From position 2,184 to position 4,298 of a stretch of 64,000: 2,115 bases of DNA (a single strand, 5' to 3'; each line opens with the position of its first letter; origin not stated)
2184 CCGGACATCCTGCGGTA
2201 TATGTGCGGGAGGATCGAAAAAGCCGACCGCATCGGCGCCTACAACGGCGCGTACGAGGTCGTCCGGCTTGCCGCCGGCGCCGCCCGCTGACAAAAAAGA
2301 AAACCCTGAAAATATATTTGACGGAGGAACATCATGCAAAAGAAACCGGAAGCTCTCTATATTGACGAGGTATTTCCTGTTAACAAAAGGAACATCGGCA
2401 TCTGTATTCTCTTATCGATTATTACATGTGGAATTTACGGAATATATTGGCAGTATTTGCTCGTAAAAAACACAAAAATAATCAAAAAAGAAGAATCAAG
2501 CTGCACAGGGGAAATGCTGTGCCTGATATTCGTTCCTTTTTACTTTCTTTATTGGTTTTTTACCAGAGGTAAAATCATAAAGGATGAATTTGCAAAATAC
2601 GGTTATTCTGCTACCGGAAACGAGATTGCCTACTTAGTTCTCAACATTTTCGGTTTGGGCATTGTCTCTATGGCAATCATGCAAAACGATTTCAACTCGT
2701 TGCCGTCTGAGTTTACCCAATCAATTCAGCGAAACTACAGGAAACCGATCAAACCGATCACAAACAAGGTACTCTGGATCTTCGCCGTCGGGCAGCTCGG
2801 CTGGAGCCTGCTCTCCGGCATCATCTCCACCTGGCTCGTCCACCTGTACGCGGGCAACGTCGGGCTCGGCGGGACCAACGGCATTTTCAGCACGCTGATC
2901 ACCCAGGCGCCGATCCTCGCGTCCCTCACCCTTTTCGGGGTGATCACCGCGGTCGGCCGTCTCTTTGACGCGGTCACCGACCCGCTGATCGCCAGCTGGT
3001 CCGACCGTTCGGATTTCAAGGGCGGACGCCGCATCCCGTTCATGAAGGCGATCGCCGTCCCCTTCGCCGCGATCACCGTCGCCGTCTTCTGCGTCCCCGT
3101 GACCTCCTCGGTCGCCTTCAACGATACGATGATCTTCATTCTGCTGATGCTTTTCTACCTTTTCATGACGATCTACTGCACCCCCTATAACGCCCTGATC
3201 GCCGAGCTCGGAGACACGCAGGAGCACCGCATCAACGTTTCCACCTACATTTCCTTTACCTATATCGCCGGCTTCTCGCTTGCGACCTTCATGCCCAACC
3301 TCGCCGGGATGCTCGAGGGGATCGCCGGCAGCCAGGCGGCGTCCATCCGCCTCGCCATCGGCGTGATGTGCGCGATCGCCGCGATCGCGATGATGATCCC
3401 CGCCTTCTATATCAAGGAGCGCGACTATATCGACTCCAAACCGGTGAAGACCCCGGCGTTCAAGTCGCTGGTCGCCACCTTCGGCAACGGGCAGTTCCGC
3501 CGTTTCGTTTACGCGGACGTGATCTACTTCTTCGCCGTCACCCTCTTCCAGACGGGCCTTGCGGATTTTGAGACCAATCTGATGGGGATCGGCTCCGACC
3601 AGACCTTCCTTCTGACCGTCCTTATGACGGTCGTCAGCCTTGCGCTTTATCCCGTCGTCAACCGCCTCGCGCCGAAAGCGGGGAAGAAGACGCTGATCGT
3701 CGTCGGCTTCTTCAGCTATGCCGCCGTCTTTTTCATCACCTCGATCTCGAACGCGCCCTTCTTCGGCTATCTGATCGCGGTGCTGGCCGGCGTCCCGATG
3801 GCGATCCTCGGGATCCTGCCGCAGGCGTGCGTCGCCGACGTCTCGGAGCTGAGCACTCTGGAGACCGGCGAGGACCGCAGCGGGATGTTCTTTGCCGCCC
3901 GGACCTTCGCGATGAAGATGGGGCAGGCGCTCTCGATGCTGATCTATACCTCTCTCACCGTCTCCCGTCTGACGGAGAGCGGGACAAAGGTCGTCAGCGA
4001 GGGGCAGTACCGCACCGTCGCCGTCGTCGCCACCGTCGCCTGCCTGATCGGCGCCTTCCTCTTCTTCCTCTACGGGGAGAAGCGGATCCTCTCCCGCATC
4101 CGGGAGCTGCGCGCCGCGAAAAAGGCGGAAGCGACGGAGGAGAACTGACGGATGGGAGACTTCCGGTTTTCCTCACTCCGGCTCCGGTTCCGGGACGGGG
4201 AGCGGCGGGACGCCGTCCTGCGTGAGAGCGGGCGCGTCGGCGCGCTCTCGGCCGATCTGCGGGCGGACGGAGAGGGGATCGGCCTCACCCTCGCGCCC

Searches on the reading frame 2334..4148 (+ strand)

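Call 22: search_protein_families(library=pfam, proteins=[window:2334-4148:+], max_evalue=0.001)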
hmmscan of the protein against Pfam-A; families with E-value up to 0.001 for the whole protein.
window:2334-4148:+ (604 aa): 3 families
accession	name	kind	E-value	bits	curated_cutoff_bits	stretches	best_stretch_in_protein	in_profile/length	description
PF13347.12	MFS_2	-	1.3e-39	136.4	27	1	150-579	2-415/427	MFS/sugar transport protein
PF14018.11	DUF4234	-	5.3e-16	58.9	25.3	1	19-83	1-69/70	Domain of unknown function (DUF4234)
PF07690.21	MFS_1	-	1.8e-10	40.7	33.4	1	152-534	7-346/347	Major Facilitator Superfamily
